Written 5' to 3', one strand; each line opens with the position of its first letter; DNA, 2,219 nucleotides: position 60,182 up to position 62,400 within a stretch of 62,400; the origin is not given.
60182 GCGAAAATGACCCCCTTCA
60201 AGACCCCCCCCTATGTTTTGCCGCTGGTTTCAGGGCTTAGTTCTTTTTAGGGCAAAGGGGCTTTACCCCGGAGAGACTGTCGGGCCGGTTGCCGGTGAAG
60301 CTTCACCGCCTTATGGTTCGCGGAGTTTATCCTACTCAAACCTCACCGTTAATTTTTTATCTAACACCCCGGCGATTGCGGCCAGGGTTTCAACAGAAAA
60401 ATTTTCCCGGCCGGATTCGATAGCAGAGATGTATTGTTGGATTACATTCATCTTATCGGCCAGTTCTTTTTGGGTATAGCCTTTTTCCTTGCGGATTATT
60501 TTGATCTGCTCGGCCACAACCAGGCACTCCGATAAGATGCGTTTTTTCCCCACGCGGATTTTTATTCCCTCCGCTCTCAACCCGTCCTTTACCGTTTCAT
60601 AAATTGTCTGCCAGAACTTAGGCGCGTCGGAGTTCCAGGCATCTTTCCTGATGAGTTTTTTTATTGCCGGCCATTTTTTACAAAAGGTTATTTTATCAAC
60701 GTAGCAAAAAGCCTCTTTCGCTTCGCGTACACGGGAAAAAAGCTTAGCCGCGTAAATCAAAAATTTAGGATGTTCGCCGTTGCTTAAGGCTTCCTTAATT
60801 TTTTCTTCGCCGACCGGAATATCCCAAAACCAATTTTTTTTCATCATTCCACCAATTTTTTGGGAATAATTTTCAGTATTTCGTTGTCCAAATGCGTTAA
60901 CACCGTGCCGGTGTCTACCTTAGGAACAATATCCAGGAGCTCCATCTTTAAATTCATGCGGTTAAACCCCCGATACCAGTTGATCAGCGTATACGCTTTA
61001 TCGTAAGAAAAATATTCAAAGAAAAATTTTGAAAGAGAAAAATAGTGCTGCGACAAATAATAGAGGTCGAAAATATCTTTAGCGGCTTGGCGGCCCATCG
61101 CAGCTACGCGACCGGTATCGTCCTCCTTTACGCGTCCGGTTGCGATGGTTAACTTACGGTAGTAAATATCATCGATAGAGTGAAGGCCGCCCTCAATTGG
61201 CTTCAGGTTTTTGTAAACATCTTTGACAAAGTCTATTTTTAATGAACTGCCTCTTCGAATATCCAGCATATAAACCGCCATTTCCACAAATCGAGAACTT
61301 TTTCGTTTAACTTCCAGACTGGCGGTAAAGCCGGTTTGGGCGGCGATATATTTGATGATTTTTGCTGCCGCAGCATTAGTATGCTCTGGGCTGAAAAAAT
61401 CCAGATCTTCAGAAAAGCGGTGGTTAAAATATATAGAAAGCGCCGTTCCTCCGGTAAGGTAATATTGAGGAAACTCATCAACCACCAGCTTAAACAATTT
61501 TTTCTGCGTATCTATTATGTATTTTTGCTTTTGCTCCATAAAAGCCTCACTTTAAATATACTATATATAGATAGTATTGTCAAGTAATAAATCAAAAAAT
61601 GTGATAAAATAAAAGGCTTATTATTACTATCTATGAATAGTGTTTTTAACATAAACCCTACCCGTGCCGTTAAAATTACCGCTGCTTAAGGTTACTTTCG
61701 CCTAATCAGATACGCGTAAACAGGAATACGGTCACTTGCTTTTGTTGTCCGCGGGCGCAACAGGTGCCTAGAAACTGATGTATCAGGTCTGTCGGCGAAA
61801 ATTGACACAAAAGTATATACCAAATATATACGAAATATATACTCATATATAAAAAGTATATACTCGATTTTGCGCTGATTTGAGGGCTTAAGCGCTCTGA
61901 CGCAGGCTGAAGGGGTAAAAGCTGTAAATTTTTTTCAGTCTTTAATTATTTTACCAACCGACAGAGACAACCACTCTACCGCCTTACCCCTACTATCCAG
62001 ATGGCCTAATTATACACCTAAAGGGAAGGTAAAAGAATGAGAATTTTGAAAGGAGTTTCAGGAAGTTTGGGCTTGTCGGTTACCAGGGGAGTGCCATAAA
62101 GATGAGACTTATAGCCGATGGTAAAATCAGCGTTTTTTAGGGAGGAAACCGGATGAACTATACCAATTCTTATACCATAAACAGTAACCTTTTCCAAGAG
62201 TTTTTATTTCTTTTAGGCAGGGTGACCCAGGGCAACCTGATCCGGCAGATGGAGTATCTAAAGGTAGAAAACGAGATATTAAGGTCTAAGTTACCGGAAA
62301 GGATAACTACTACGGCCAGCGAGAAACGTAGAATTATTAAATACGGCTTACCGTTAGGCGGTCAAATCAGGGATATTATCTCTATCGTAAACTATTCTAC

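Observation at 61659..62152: Unusually long (340-494 nt) conserved non-coding module between the IS left terminus and the transposase start, kept even without a transposase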

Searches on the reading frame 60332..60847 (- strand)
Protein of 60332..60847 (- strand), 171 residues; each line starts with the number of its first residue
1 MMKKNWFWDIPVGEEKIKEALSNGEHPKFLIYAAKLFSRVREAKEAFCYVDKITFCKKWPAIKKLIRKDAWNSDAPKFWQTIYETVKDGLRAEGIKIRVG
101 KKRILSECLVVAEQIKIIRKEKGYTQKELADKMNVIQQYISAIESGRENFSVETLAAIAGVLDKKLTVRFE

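Call 75: search_protein_families(library=pfam, proteins=[window:60332-60847:-], max_evalue=0.01)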
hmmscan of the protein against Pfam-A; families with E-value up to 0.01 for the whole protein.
window:60332-60847:- (171 aa): 6 families
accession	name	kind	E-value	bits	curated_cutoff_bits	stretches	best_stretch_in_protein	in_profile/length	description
PF01381.28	HTH_3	-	6.7e-15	55.3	23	1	115-167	1-53/55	Helix-turn-helix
PF12844.13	HTH_19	-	2.4e-07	31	30.2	1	113-159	2-48/64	Helix-turn-helix domain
PF13560.12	HTH_31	-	6.1e-07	30.1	27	1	112-162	3-54/64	Helix-turn-helix domain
PF13744.12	HTH_37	-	4.8e-05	23.5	27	1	112-169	20-78/80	Helix-turn-helix domain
PF13413.12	HTH_25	-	0.0014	18.8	24.6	1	117-147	4-34/62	Helix-turn-helix domain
PF13443.12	HTH_26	-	0.0017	19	22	1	115-163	2-51/63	Cro/C1-type HTH DNA-binding domain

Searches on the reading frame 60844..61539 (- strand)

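Call 75: search_protein_families(library=pfam, proteins=[window:60844-61539:-], max_evalue=0.01)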
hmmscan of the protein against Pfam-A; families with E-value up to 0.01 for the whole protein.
window:60844-61539:- (231 aa): 1 family
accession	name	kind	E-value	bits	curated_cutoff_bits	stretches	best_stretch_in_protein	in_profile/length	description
PF08843.17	AbiEii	-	6.2e-15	56.2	22.5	1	21-182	10-191/238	Nucleotidyl transferase AbiEii toxin, Type IV TA system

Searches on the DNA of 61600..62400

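Call 64: search_rna_families(source=window, start=61600, end=62400, threshold=evalue, max_evalue=10)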
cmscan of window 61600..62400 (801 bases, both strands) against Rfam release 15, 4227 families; matches with E-value up to 10: 5.
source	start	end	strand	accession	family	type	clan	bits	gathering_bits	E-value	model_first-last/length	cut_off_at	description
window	61801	61879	-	RF04176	mir-3149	Gene; miRNA;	-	17.3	100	3.1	1-83/83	no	mir-3149 microRNA precursor family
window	61800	61933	+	RF02911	Baculoviridae_NAE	Cis-reg;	-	16.9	51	8.5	1-200/200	no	Baculoviridae Nucleocapsid Assembly essential Element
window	62102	62207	-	RF02053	STnc430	Gene; sRNA;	-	16.4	47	9.3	1-162/162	no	Enterobacterial sRNA STnc430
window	61833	61972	-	RF01693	Bacteroidales-1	Gene; sRNA;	-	16.1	60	3.4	1-179/179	no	Bacteroidales-1 6S-Bacteroidales RNA suggested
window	61808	61934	+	RF03105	RAGATH-7-assoc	Gene; sRNA;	-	16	88.5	5.5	1-131/131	no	RAGATH-7-assoc RNA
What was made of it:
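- On Any Rfam family: The best E-value inside the module is 3.1 (call 64).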
